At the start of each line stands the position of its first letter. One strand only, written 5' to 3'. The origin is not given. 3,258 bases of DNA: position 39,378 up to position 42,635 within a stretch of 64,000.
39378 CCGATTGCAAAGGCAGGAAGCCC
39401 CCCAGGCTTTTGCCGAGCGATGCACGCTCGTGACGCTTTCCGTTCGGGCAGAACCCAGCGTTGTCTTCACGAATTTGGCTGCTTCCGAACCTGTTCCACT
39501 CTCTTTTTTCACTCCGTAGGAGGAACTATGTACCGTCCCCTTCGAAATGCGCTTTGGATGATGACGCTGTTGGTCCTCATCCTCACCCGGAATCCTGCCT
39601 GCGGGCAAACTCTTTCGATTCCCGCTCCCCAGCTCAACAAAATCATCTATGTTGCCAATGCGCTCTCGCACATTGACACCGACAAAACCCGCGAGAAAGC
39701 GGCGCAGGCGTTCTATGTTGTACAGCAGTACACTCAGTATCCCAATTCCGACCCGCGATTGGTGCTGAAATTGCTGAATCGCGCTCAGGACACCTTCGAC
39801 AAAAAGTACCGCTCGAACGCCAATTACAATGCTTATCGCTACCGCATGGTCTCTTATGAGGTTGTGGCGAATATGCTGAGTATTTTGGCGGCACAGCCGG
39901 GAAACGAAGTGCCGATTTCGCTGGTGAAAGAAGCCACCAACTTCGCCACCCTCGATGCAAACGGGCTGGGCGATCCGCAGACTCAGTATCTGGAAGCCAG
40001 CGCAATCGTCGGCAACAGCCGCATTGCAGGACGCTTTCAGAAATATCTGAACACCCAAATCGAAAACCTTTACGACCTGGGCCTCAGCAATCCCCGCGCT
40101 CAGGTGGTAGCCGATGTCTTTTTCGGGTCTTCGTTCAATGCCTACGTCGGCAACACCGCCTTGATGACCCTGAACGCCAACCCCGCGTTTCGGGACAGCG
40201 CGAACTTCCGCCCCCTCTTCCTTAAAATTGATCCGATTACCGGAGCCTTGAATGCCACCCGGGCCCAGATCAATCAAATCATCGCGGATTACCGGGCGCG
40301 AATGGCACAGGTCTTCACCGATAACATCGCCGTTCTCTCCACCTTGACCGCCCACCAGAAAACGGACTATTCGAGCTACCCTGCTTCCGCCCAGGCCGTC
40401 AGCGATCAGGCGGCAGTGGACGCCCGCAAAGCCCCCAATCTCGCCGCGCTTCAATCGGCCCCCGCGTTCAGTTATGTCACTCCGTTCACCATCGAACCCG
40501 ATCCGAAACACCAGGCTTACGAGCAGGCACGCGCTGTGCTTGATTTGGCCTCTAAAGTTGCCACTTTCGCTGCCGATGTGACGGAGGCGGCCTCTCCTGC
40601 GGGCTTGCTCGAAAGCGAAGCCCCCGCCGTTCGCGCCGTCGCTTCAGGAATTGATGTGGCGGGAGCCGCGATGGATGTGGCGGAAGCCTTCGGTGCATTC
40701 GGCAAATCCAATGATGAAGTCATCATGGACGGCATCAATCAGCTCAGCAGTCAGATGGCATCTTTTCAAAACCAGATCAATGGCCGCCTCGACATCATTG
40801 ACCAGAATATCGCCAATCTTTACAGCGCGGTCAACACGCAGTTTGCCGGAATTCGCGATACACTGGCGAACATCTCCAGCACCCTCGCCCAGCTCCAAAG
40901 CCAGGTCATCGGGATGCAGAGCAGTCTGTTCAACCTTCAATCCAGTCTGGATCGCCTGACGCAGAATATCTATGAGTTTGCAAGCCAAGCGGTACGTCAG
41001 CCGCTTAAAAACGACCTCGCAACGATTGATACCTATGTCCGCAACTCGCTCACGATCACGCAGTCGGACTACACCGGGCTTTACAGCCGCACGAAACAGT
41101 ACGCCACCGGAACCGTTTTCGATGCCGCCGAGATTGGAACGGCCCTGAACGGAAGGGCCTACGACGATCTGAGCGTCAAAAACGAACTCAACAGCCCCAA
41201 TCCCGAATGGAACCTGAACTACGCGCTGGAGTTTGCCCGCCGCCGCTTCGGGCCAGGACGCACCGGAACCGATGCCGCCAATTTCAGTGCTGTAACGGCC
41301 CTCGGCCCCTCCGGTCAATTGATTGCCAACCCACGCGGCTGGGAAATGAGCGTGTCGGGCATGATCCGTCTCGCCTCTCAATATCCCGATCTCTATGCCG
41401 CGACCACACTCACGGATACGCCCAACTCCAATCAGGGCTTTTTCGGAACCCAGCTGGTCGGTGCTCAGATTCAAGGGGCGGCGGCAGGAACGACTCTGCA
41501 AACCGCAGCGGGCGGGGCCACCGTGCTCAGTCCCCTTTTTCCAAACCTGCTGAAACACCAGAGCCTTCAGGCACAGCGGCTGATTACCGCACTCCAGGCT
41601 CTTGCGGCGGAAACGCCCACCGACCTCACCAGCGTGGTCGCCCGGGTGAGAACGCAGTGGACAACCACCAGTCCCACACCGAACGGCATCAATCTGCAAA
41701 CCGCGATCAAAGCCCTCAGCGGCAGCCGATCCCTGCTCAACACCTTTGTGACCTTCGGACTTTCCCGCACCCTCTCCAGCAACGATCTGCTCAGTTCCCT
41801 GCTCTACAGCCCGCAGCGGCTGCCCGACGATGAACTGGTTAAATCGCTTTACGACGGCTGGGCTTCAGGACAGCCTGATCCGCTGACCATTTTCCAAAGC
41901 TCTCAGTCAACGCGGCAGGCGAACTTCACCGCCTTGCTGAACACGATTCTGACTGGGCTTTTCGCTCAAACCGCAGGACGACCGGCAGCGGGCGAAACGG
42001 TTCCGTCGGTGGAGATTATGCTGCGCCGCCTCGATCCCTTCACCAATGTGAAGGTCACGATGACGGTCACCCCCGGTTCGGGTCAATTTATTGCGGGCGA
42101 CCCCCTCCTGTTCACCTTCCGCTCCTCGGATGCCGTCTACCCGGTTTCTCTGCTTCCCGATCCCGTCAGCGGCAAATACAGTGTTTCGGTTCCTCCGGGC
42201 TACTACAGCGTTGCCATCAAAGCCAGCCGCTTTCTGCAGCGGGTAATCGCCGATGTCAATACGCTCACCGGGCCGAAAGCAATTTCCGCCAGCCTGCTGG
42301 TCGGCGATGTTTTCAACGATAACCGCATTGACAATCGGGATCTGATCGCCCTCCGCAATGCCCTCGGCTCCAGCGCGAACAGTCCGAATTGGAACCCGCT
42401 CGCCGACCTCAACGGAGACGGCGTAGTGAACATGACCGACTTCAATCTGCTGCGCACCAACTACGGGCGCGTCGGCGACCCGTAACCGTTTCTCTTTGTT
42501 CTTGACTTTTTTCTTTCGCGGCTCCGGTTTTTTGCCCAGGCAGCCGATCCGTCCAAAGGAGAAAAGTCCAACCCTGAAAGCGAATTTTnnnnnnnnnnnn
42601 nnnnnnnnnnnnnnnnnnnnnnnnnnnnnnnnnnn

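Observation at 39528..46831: Island of large secreted proteins combining dockerin-type tails and a PEP-CTERM anchor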

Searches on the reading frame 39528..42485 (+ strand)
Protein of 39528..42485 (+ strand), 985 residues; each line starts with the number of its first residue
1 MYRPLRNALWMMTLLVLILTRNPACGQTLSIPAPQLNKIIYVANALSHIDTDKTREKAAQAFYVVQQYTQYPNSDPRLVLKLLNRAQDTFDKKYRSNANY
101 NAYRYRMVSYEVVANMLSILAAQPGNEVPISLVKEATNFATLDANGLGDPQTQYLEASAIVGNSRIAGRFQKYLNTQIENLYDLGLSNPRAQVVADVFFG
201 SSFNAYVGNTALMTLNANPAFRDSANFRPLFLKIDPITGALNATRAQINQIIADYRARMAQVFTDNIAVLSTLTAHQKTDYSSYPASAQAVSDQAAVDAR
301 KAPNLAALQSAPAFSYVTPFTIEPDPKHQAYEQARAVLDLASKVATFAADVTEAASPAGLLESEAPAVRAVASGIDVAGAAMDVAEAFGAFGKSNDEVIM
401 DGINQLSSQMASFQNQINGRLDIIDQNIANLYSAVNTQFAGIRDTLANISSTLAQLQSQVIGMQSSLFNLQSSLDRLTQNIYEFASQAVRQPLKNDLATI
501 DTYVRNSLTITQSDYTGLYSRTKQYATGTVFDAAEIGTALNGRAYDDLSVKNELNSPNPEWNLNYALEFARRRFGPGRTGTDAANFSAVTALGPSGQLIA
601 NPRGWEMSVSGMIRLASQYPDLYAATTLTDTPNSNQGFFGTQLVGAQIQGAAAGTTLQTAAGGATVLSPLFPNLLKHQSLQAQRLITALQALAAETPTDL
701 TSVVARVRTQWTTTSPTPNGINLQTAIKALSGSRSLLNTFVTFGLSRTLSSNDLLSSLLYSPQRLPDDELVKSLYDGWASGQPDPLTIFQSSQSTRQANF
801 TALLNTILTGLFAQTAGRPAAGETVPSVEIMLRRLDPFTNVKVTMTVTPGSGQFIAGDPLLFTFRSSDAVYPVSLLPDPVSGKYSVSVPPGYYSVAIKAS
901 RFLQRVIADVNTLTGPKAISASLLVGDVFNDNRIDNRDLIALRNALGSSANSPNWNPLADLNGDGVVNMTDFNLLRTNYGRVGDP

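Call 3: search_protein_families(library=pfam, proteins=[window:39528-42485:+], max_evalue=1)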
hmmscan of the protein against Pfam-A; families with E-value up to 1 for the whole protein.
window:39528-42485:+ (985 aa): 14 families
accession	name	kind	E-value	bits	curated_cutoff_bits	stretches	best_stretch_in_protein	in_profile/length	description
PF00404.24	Dockerin_1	-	1.9e-08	34.8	22.9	1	926-976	2-53/57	Dockerin type I domain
PF04513.17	Baculo_PEP_C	-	6e-06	26.8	38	2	438-520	14-99/140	Baculovirus polyhedron envelope protein, PEP, C terminus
PF07083.16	DUF1351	-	0.0096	16.1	27.8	1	396-524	64-194/210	Protein of unknown function (DUF1351)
PF07889.17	DUF1664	-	0.011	16.2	34.6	1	400-471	47-121/124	Protein of unknown function (DUF1664)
PF10498.14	IFT57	-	0.022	14.2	40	1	398-483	233-321/360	Intra-flagellar transport protein 57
PF05244.16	Brucella_OMP2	-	0.032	14.1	20.3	1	379-457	122-199/240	Brucella outer membrane protein 2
PF04011.17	LemA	-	0.033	14.5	26.2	1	212-276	68-132/149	LemA family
PF13620.12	CarboxypepD_reg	-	0.075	13.8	32.3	1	881-911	37-68/82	Carboxypeptidase regulatory-like domain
PF05531.17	NPV_P10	-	0.11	13.4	29.8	0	442-485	9-55/75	Nucleopolyhedrovirus P10 protein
PF00038.26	Filament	-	0.15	12.1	40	0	401-477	18-94/313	Intermediate filament protein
PF04108.17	ATG17_like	-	0.34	10.8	43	1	400-504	111-217/355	Autophagy protein ATG17-like domain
PF06013.18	WXG100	-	0.36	11.6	27.3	0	436-472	3-39/86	Proteins of 100 residues with WXG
PF04129.18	Vps52_CC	-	0.62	10.2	26.5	0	407-481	6-72/173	Vps52/Sac2 family, coiled-coil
PF16888.10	YwqH-like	-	0.66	10.7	33.7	0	425-478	69-122/123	YwqH-like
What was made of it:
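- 42303..42467 (+): A residues 926-980: dockerin with two Ca-binding loop-helix repeats (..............., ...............). Pfam Dockerin_1 34.8 bits, above the 22.9 cutoff (call 3).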

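Call 4: search_protein_families(library=ncbifam, proteins=[window:39528-42485:+], max_evalue=1)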
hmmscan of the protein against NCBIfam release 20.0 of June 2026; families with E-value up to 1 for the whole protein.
window:39528-42485:+ (985 aa): 5 families
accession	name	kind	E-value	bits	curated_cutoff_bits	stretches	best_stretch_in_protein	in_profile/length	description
NF038350.1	taxis_HmpF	equivalog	0.0048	15.3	200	1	402-486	467-550/553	pilus motility taxis protein HmpF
TIGR04527.1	mycoplas_twoTM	subfamily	0.021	14.5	125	1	387-485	26-127/248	MG_279/MG_280 family protein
NF053852.1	vesicle_Bd0635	exception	0.07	12.8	250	1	415-496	59-140/223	CpoB-like predatory vesicle lipoprotein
NF008070.2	PRK10807.1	equivalog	0.088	11.5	525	1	405-506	406-511/542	intermembrane transport protein PqiB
NF038218.1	IcmG_DotF_IVB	equivalog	0.18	11.4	200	1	410-487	115-188/266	type IVB secretion system protein IcmG/DotF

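Call 37: search_solved_structures(query=window:39528-42482:+, max_evalue=1, show_alignments=1)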
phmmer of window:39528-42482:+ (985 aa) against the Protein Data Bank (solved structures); distinct sequences matched with E-value up to 1: 18.
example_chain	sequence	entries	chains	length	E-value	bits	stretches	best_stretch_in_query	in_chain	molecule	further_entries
2b59_B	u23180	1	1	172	4.3e-06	28.5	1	891-982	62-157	Cellulosomal scaffolding protein A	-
3kcp_A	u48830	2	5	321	1.6e-05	26.6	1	891-982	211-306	Cellulosomal-scaffolding protein A | Cellulosome anchoring protein cohesin region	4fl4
5g5d_B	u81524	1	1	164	3.3e-05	25.6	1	891-982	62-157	CELLULOSOMAL-SCAFFOLDING PROTEIN A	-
2y3n_B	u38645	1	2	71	9.1e-05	24.1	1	924-982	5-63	CELLULOSOMAL FAMILY-48 PROCESSIVE GLYCOSIDE HYDROLASE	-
4wi0_B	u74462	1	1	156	0.00074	21.1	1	887-983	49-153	Cellulosomal scaffoldin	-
1daq_A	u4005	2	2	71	0.00089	20.8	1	923-976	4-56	ENDOGLUCANASE SS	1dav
4u3s_B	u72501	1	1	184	0.001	20.7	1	887-983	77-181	Cellulosomal scaffoldin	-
2mte_A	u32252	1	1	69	0.001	20.6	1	923-976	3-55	Cellulose 1,4-beta-cellobiosidase (reducing end) CelS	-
6kg9_A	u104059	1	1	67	0.012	17.1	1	921-973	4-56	And cellulose-binding endoglucanase family 9 CelL ortholog dockerin domain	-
6kgc_B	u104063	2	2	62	0.019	16.4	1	923-972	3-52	And cellulose-binding endoglucanase family 9 CelL ortholog dockerin domain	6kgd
6gaj_A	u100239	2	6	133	0.02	16.4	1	422-519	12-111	Outer capsid protein sigma-1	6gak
6gao_A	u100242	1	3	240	0.028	15.9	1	410-529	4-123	Outer capsid protein sigma-1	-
6kge_D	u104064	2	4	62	0.17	13.3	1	923-972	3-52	And cellulose-binding endoglucanase family 9 CelL ortholog dockerin domain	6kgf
5lxv_B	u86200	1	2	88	0.34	12.3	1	918-973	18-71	Carbohydrate-binding protein WP_009985128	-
1q45_A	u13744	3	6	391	0.75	11.2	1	356-467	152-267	12-oxophytodienoate-10,11-reductase | 12-oxophytodienoate reductase 3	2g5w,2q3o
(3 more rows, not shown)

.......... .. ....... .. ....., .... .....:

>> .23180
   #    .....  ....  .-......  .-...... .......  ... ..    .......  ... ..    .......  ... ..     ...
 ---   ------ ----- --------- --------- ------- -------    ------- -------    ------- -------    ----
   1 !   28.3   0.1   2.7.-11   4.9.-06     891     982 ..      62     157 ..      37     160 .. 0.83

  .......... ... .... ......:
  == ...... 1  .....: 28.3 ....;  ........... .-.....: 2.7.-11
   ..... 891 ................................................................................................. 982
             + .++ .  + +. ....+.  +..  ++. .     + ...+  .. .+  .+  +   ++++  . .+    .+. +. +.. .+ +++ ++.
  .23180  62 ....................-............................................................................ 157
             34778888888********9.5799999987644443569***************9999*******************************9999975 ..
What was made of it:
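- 40725..40967 (+): A residues about 400-480: heptad-periodic, coiled-coil-like segment. Sub-threshold hits to coiled-coil families (Baculo_PEP_C 26.8 bits, call 3) and to the reovirus sigma-1 coiled coil (E 0.02, call 37).
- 42045..42302 (+): A residues about 840-925: beta-rich module preceding the dockerin (X-module-like / CarboxypepD_reg-like). phmmer aligns A 891-982 to the CipA X-module + type II dockerin, 2b59_B, E 4e-6 (call 37).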

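Call 47: list_cluster_members(proteins=[P0001, P0012, window:39528-42482:+, window:46079-46828:+, window:36192-39215:-])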
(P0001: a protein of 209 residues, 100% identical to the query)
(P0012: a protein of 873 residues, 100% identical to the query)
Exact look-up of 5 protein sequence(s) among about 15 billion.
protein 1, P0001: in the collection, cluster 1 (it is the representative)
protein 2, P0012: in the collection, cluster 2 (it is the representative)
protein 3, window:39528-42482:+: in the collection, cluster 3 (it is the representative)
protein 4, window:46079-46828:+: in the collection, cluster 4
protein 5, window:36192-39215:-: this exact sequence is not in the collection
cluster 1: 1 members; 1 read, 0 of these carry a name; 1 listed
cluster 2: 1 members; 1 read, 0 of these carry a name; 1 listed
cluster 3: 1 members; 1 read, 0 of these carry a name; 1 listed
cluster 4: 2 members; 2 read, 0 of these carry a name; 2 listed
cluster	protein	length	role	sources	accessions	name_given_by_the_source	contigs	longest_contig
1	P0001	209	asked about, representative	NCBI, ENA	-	-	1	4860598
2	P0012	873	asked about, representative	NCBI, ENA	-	-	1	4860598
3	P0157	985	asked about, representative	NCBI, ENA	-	-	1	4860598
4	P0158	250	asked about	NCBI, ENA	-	-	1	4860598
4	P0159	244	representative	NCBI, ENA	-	-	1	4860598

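Call 71: search_protein_families(library=phrogs, proteins=[window:39528-42482:+], max_evalue=0.01)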
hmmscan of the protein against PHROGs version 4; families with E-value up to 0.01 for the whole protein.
window:39528-42482:+ (985 aa): 0 families

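Call 88: search_solved_structures(query=A7, max_evalue=1, show_alignments=0)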
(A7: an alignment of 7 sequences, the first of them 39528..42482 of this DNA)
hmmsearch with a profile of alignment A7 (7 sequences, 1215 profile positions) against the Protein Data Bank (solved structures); distinct sequences matched with E-value up to 1: 93 (the best 60 are shown).
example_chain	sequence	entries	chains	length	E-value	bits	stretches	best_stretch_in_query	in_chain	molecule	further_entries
2b59_B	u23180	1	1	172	9.9e-14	53.2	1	1032-1146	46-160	Cellulosomal scaffolding protein A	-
3kcp_A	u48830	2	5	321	6.2e-13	50.6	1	1032-1146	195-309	Cellulosomal-scaffolding protein A | Cellulosome anchoring protein cohesin region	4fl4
5g5d_B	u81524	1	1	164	3.6e-12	48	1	1031-1145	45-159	CELLULOSOMAL-SCAFFOLDING PROTEIN A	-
4wi0_B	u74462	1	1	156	1.7e-10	42.5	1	1028-1142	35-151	Cellulosomal scaffoldin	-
4u3s_B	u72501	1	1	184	4.8e-10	41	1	1027-1140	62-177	Cellulosomal scaffoldin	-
2y3n_B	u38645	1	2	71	4.8e-09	37.7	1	1086-1146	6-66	CELLULOSOMAL FAMILY-48 PROCESSIVE GLYCOSIDE HYDROLASE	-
4fl4_A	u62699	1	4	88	1.6e-07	32.7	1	1119-1171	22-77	Glycoside hydrolase family 9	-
5k39_B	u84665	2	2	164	2.8e-07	31.9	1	1032-1140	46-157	Dockerin module from a protein of unknown function | Ig domain protein group 2 domain protein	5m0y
1daq_A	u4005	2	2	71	1.4e-06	29.5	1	1119-1172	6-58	ENDOGLUCANASE SS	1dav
2mte_A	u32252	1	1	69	1.8e-06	29.2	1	1120-1172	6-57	Cellulose 1,4-beta-cellobiosidase (reducing end) CelS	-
4cj0_A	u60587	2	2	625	3.5e-06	28.2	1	1119-1171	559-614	ENDOGLUCANASE D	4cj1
1clc_A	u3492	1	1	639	3.6e-06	28.2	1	1119-1171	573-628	ENDOGLUCANASE CELD; EC: 3.2.1.4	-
6kg9_A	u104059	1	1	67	9.8e-06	26.7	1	1086-1140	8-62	And cellulose-binding endoglucanase family 9 CelL ortholog dockerin domain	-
1ohz_B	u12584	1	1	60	1.3e-05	26.4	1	1121-1170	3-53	ENDO-1,4-BETA-XYLANASE Y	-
6kgc_B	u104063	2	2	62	4.2e-05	24.7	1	1086-1136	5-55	And cellulose-binding endoglucanase family 9 CelL ortholog dockerin domain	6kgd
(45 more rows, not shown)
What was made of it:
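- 42045..42302 (+): With the A-family profile, the five best PDB hits are all X-Doc dyads (2b59_B E 9.9e-14, 3kcp_A, 5g5d_B, 4wi0_B, 4u3s_B) over about 115 positions (call 88).
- On X-module + type II dockerin dyad - protein A: The five best PDB hits of the A-family profile are X-Doc dyads, 2b59_B at E 9.9e-14 over about 115 positions (call 88).
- The five best PDB matches of the A-family profile are all X-Doc dyads of scaffoldins (call 88). A's tail resembles the CipA X-Doc (calls 37, 88).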

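Call 112: search_dna_similar(query=window:39528-42482:+, collection=phages, mode=protein, max_rows=8, max_evalue=0.001)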
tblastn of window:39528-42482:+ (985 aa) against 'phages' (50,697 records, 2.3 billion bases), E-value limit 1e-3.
No match.
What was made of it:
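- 39528..42485 (+): Gene A: secreted 985-aa protein with a large conserved body of unknown fold and an X-Doc-like tail. No relatives in phage records (call 112).
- A has no phage relatives (call 112).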
